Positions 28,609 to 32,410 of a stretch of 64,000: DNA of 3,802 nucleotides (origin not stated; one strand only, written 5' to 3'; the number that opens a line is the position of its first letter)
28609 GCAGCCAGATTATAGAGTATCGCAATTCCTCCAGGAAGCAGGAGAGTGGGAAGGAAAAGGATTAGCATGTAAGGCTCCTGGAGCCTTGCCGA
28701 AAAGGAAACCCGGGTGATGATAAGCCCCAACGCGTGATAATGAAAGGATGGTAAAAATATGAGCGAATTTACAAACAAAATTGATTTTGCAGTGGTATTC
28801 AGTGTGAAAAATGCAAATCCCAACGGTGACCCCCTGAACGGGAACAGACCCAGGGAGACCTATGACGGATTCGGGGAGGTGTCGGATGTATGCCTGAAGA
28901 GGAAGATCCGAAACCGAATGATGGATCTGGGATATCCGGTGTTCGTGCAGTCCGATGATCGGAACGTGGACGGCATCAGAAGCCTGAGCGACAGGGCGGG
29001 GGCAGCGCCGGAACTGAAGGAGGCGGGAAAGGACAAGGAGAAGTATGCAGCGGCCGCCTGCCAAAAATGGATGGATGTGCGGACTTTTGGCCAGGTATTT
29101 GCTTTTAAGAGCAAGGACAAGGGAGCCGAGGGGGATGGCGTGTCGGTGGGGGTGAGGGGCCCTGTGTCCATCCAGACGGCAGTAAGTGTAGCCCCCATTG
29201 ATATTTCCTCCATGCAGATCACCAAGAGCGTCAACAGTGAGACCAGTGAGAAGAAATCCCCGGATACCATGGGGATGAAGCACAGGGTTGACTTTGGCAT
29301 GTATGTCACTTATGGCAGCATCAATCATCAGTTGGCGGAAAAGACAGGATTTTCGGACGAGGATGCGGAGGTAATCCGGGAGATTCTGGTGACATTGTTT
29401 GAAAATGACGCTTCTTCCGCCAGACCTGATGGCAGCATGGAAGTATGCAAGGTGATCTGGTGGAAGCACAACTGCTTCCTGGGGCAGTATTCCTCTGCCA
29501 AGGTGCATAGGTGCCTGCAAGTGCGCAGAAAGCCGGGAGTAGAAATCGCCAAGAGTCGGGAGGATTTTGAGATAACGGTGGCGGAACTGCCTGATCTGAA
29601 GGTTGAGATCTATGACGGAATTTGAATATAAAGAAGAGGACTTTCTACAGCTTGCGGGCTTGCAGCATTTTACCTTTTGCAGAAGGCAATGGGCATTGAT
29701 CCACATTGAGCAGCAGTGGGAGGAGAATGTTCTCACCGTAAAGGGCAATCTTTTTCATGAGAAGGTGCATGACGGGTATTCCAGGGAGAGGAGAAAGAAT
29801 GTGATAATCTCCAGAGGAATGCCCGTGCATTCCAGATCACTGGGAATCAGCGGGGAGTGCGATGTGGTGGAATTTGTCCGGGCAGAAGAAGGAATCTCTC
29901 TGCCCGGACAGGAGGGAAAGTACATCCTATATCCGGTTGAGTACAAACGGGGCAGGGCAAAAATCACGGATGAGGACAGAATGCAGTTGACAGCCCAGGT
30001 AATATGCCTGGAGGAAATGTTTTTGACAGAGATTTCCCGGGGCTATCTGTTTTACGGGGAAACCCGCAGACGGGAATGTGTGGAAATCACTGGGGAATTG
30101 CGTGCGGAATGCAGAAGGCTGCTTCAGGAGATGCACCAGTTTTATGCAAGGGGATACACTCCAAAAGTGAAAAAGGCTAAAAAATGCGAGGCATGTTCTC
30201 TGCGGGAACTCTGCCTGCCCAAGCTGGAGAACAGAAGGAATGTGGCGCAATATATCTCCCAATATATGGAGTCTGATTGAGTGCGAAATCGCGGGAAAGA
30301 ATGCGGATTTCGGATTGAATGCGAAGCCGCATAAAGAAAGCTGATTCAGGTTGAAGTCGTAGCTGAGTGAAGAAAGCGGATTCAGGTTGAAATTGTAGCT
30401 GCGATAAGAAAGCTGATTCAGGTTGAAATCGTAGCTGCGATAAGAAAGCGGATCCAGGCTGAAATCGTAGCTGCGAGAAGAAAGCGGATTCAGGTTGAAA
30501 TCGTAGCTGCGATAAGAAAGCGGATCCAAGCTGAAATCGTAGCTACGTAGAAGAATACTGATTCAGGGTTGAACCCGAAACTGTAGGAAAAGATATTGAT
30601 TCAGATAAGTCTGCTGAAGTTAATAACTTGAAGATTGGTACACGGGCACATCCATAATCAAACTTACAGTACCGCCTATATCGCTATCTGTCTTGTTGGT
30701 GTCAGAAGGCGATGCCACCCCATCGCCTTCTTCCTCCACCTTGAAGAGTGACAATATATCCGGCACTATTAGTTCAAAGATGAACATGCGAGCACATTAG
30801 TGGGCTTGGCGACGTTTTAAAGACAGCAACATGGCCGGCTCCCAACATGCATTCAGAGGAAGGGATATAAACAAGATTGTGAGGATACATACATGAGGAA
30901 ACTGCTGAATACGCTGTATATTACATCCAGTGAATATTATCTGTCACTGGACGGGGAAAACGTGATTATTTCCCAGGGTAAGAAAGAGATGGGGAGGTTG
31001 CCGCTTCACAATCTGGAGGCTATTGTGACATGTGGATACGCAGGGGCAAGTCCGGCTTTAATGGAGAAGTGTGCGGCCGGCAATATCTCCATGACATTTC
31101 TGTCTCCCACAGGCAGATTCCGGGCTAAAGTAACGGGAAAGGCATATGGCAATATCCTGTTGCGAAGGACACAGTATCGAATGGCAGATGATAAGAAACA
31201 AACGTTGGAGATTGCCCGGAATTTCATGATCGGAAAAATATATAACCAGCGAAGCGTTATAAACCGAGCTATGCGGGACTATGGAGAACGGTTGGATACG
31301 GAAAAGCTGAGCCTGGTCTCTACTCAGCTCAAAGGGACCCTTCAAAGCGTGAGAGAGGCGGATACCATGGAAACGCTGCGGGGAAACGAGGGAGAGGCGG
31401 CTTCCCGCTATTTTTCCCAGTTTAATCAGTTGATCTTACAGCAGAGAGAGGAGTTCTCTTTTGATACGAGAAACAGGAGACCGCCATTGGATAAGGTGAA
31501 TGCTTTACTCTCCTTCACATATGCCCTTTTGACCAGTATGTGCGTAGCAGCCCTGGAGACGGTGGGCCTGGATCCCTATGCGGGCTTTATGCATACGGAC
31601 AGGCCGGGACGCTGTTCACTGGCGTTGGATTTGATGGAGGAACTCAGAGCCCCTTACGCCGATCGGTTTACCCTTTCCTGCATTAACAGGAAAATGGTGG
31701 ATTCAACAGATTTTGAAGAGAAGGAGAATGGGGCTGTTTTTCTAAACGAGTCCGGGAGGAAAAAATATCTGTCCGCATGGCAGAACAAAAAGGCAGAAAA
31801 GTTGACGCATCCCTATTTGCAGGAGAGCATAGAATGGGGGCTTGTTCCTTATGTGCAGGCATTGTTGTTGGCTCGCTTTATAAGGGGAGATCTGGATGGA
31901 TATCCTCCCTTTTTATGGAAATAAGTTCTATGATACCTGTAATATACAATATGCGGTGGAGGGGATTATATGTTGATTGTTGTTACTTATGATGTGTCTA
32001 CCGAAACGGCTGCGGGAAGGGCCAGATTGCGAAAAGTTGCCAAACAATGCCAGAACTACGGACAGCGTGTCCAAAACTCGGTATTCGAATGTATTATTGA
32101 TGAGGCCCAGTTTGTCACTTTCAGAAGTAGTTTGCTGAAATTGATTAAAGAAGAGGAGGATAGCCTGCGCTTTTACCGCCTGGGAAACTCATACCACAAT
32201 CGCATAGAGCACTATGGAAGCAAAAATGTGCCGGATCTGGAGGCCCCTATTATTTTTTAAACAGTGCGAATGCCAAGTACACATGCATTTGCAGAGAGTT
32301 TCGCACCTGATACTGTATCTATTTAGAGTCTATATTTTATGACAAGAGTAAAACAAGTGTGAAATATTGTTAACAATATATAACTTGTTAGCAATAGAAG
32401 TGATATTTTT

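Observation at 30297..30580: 36-bp tandem array inside the cas operon carrying a TTGAAAT motif like the CRISPR repeat 3' end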

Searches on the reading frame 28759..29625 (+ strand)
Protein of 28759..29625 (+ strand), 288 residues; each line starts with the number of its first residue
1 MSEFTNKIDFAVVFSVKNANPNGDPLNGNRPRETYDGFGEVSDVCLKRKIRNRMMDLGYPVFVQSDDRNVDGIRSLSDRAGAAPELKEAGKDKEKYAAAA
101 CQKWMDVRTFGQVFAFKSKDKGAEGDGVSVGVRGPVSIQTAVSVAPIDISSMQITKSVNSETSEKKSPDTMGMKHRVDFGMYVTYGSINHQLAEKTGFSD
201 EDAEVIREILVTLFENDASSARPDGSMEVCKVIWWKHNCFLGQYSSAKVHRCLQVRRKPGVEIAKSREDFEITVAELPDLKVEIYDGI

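Call 4: search_protein_families(library=ncbifam, proteins=[window:28759-29625:+])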
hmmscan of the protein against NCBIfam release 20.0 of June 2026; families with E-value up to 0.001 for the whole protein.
window:28759-29625:+ (288 aa): 3 families
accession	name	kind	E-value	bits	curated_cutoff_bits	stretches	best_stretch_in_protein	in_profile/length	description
TIGR02589.1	cas_Csd2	exception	1.3e-101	339.8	182.25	1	7-275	1-271/284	type I-C CRISPR-associated protein Cas7/Csd2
TIGR01595.1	cas_CT1132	subfamily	2.1e-70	237.4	125.8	1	5-272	2-265/268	CRISPR-associated protein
TIGR02590.1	cas_Csh2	exception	5.4e-30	104.8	171.55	1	11-243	5-231/286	type I-B CRISPR-associated protein Cas7/Csh2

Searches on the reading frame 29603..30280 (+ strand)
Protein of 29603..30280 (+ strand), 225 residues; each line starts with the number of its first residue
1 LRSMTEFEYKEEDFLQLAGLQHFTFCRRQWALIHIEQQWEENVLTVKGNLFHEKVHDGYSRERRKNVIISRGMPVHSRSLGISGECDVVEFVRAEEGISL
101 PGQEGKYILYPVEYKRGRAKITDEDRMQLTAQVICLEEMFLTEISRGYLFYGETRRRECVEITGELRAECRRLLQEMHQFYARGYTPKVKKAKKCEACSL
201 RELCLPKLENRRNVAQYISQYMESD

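Call 4: search_protein_families(library=ncbifam, proteins=[window:29603-30280:+])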
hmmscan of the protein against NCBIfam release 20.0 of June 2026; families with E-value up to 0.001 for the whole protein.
window:29603-30280:+ (225 aa): 4 families
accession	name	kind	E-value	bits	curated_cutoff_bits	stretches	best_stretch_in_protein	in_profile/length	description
TIGR00372.1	cas4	equivalog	1.1e-34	119.8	65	1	20-206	6-180/180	CRISPR-associated protein Cas4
NF049935.1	cas4g_cas1g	exception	7.7e-30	103.8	560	1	19-208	6-193/546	CRISPR-associated endonuclease Cas4g/Cas1g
TIGR04328.1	cas4_PREFRAN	exception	2.5e-07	30.9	70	1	18-204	4-175/178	type V CRISPR-associated protein Cas4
TIGR03491.1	TIGR03491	subfamily_domain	4.3e-06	25.9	97.45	1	102-211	104-211/462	TM0106 family RecB-like putative nuclease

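Call 47: find_encoding_contigs(protein=window:29612-30280:+, flank=2500, max_places=10)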
Protein window:29612-30280:+ (222 aa): no gene with exactly this product is on record in the collection.

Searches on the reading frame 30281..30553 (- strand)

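Call 57: search_protein_families(library=pfam, proteins=[window:30281-30553:-, window:30282-30542:-], max_evalue=1)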
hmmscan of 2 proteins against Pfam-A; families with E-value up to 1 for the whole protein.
seq(91 aa): 2 families
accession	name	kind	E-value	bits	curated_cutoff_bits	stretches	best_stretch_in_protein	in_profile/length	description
PF03275.19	GLF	-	0.049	13.8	26.3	0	28-54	93-119/203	UDP-galactopyranose mutase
PF12862.13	ANAPC5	-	0.31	11.6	23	1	21-72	6-56/91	Anaphase-promoting complex subunit 5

seq(87 aa): 1 family
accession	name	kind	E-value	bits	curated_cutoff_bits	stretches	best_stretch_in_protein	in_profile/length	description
PF14642.11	FAM47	-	0.045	13.7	27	1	11-65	196-250/257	FAM47 family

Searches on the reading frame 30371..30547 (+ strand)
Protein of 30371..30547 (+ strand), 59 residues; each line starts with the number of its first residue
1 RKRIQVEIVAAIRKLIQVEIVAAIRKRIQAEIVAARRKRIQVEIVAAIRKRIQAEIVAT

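Call 57: search_protein_families(library=pfam, proteins=[window:30371-30547:+], max_evalue=1)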
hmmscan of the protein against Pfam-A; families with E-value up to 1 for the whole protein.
seq(59 aa): 3 families
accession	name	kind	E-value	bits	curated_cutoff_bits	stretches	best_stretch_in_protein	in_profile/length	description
PF00842.27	Ala_racemase_C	-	0.02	15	25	1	9-54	80-125/127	Alanine racemase, C-terminal domain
PF09493.15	DUF2389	-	0.046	14.7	25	0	36-56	25-45/61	Tryptophan-rich protein (DUF2389)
PF23359.1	Lsr2_DNA-bd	-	0.068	13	26.9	0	25-35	23-33/37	Lsr2 DNA-binding domain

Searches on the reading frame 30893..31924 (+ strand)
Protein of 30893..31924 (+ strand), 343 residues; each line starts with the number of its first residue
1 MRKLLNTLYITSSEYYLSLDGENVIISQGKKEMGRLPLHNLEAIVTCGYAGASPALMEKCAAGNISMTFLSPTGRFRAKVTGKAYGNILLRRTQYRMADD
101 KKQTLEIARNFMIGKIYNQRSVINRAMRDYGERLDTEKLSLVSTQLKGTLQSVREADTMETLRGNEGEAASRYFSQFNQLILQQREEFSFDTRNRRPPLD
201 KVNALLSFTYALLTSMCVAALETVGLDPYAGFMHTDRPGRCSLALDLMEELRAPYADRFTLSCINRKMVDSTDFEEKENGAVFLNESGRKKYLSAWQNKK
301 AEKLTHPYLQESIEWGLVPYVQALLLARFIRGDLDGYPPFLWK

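Call 4: search_protein_families(library=ncbifam, proteins=[window:30893-31924:+])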
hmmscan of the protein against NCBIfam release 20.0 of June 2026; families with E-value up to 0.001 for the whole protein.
window:30893-31924:+ (343 aa): 9 families
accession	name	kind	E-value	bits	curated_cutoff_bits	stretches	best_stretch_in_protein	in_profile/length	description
TIGR03640.1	cas1_DVULG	exception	5.4e-144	479.5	385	1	3-342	1-340/340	type I-C CRISPR-associated endonuclease Cas1c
NF049935.1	cas4g_cas1g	exception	6.9e-93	312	560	1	5-341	214-544/546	CRISPR-associated endonuclease Cas4g/Cas1g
TIGR04093.1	cas1_CYANO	exception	9.5e-88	294.3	385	1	6-342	1-333/334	type I-D CRISPR-associated endonuclease Cas1d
TIGR00287.1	cas1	equivalog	1.5e-85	287.1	71.7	1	7-335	1-324/327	CRISPR-associated endonuclease Cas1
TIGR03983.1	cas1_MYXAN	equivalog_domain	1.3e-52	178.9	358.05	1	12-314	18-318/347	type I-MYXAN CRISPR-associated endonuclease Cas1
TIGR03641.1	cas1_HMARI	exception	1.8e-44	152.3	304.1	1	21-333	14-314/324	type I-B CRISPR-associated endonuclease Cas1b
TIGR04329.1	cas1_PREFRAN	exception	2e-29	102.7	300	1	15-295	16-280/317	type V CRISPR-associated endonuclease Cas1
TIGR03639.1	cas1_NMENI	exception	6.3e-17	61.8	120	1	7-279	3-248/278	type II CRISPR-associated endonuclease Cas1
TIGR03638.1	cas1_ECOLI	exception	3.3e-09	36.4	215.6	1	154-238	125-208/269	type I-E CRISPR-associated endonuclease Cas1e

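Call 21: find_encoding_contigs(protein=window:30893-31924:+, flank=4000, max_places=10)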
Protein window:30893-31924:+ (343 aa): 22 contigs read that carry it; 10 places shown.
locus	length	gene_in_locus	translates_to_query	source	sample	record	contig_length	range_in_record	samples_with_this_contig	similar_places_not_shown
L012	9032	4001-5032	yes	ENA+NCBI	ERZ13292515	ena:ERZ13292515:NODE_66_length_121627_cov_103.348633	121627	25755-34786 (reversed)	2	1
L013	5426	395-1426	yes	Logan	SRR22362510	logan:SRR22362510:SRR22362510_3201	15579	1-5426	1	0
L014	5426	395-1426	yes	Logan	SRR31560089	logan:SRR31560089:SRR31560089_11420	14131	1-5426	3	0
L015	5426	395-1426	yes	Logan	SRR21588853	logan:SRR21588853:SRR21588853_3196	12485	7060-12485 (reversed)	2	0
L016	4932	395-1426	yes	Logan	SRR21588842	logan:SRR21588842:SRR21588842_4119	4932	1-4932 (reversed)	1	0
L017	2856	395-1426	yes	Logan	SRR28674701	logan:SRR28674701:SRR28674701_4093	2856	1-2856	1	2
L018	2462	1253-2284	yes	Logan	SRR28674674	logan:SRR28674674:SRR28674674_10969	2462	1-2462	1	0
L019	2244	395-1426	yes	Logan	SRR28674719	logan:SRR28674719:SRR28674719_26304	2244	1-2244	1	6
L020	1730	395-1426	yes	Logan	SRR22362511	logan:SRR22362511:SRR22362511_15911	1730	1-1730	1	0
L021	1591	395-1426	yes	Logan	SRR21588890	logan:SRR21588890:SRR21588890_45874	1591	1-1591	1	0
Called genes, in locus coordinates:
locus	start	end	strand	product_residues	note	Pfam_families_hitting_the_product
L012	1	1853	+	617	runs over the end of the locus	PF09709:Cas_Csd1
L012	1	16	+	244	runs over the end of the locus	PF09704:Cas_Cas5d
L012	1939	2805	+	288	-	PF05107:Cas_Cas7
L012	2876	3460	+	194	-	PF01930:Cas_Cas4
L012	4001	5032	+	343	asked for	PF01867:Cas_Cas1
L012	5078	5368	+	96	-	PF09827:CRISPR_Cas2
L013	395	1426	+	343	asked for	PF01867:Cas_Cas1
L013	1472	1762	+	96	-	PF09827:CRISPR_Cas2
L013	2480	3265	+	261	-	PF00664:ABC_membrane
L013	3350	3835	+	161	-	PF00005:ABC_tran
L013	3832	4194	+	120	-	PF13411:MerR_1 (weak)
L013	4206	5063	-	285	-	PF01418:HTH_6, PF13580:SIS_2 (faint), PF01380:SIS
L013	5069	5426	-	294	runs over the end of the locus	PF00480:ROK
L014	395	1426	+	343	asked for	PF01867:Cas_Cas1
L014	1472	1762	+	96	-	PF09827:CRISPR_Cas2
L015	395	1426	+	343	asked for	PF01867:Cas_Cas1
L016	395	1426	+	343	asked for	PF01867:Cas_Cas1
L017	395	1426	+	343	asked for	PF01867:Cas_Cas1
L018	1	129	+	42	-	?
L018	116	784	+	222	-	PF01930:Cas_Cas4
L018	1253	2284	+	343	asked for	PF01867:Cas_Cas1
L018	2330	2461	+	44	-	?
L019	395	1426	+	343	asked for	PF01867:Cas_Cas1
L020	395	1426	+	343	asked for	PF01867:Cas_Cas1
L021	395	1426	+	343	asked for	PF01867:Cas_Cas1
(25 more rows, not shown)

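Call 49: find_encoding_contigs(protein=L018:116-784:+, flank=2500, max_places=10)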
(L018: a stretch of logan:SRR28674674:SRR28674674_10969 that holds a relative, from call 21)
Protein L018:116-784:+ (222 aa): 2 contigs read that carry it; 2 places shown.
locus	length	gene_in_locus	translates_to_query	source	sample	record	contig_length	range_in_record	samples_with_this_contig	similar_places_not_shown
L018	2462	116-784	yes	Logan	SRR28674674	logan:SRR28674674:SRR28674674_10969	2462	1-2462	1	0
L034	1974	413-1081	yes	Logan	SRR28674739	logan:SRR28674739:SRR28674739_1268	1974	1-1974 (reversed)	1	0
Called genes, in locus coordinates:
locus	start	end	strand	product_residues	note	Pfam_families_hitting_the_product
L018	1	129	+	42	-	?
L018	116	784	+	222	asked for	PF01930:Cas_Cas4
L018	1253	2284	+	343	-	PF01867:Cas_Cas1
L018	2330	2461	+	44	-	?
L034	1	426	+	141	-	?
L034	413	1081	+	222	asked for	PF01930:Cas_Cas4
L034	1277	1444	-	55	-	-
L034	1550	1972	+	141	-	?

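Call 83: find_encoding_contigs(protein=L012:2876-3460:+, flank=1500, max_places=10)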
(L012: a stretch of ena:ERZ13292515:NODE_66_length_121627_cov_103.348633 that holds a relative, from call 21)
Protein L012:2876-3460:+ (194 aa): 11 contigs read that carry it; 7 places shown.
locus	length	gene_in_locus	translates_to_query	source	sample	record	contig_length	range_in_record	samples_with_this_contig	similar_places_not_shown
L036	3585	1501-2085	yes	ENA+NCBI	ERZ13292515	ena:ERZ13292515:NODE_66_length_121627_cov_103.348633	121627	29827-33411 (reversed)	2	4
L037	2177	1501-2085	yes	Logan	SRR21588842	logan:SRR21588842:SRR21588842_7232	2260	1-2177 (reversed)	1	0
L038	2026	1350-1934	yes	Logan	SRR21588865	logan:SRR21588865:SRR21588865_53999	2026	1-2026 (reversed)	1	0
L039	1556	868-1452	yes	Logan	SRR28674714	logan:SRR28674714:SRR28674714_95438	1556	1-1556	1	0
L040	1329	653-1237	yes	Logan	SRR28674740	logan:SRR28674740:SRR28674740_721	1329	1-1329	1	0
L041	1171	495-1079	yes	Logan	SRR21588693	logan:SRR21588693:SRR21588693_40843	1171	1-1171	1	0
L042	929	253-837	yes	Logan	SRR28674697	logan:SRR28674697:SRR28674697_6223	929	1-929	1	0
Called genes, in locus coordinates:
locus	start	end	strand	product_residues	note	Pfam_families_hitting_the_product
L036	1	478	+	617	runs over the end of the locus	PF09709:Cas_Csd1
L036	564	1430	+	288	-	PF05107:Cas_Cas7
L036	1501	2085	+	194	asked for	PF01930:Cas_Cas4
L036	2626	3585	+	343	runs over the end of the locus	PF01867:Cas_Cas1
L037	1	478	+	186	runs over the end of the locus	?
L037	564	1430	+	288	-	PF05107:Cas_Cas7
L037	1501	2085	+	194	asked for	PF01930:Cas_Cas4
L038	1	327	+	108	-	?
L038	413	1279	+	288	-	PF05107:Cas_Cas7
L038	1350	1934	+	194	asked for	PF01930:Cas_Cas4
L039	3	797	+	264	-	?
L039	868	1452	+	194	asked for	PF01930:Cas_Cas4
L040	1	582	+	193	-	?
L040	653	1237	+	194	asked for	PF01930:Cas_Cas4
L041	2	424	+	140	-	?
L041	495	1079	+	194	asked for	PF01930:Cas_Cas4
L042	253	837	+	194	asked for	PF01930:Cas_Cas4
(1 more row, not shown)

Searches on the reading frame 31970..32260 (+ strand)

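Call 4: search_protein_families(library=ncbifam, proteins=[window:31970-32260:+])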
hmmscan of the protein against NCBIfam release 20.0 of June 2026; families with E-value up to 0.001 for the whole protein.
window:31970-32260:+ (96 aa): 1 family
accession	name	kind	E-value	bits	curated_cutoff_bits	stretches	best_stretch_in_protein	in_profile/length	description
TIGR01573.1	cas2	equivalog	9.9e-21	73.8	24.5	1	1-91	1-91/96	CRISPR-associated endonuclease Cas2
